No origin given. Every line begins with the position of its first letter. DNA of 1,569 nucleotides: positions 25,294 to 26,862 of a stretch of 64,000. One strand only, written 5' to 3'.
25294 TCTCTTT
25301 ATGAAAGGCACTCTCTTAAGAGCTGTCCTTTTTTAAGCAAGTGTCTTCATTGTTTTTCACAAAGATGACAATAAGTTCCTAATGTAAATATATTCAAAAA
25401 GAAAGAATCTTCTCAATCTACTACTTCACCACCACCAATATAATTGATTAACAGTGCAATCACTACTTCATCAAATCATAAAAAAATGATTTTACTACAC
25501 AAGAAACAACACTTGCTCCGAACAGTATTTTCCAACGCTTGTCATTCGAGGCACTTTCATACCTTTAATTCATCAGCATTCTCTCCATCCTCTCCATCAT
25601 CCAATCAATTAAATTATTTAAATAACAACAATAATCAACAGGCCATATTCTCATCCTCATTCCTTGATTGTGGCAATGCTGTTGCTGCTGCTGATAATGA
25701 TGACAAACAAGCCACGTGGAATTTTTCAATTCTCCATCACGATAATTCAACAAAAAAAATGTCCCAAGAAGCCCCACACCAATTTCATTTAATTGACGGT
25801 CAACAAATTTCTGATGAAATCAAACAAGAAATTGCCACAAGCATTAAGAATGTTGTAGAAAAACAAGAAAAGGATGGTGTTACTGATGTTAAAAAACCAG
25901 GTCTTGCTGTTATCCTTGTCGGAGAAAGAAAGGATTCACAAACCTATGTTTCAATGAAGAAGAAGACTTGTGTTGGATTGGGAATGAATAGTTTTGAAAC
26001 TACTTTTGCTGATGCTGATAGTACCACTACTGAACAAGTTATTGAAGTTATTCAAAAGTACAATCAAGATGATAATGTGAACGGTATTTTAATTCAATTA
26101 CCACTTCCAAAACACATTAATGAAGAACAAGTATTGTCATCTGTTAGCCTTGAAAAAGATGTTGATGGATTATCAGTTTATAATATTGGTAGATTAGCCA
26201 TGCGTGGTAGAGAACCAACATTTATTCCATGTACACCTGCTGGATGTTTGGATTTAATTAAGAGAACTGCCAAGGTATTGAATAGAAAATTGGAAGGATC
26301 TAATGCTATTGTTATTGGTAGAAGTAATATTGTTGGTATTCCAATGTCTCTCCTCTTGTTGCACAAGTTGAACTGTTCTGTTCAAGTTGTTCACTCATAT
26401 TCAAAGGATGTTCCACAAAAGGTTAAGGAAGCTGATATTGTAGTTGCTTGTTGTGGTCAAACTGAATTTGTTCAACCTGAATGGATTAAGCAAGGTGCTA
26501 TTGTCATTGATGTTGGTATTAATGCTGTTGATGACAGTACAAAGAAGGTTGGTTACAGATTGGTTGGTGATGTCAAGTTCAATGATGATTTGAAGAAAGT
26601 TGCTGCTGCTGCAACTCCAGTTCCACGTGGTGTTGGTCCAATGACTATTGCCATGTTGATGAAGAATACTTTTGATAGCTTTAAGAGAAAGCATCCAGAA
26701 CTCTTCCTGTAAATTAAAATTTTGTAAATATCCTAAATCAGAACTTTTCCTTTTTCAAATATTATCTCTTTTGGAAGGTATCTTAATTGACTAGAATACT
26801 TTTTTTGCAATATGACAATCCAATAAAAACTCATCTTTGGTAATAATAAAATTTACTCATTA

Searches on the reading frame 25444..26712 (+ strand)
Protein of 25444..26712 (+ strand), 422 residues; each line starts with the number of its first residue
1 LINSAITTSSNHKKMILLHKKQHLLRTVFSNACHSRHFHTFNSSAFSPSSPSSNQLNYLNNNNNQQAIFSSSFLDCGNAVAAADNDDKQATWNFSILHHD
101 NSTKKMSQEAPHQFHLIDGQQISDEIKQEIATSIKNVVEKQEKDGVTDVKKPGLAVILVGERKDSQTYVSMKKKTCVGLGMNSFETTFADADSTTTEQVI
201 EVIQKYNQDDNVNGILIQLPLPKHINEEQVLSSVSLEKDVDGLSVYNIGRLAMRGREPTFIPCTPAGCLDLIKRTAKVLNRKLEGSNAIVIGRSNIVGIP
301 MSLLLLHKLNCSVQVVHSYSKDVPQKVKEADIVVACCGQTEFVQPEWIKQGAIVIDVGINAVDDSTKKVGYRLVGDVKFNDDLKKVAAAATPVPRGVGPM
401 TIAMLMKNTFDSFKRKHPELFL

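Call 37: search_protein_families(library=pfam, proteins=[window:25444-26712:+], max_evalue=0.01)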
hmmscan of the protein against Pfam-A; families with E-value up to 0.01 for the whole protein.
window:25444-26712:+ (422 aa): 3 families
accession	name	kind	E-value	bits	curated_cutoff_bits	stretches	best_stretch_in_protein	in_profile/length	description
PF02882.25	THF_DHG_CYH_C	-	1.3e-57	194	27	1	246-416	3-159/160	Tetrahydrofolate dehydrogenase/cyclohydrolase, NAD(P)-binding domain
PF00763.28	THF_DHG_CYH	-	1.8e-35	122.1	32.8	1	117-241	1-115/115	Tetrahydrofolate dehydrogenase/cyclohydrolase, catalytic domain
PF02423.21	OCD_Mu_crystall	-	0.0021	17.5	24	1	320-365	184-232/314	Ornithine cyclodeaminase/mu-crystallin family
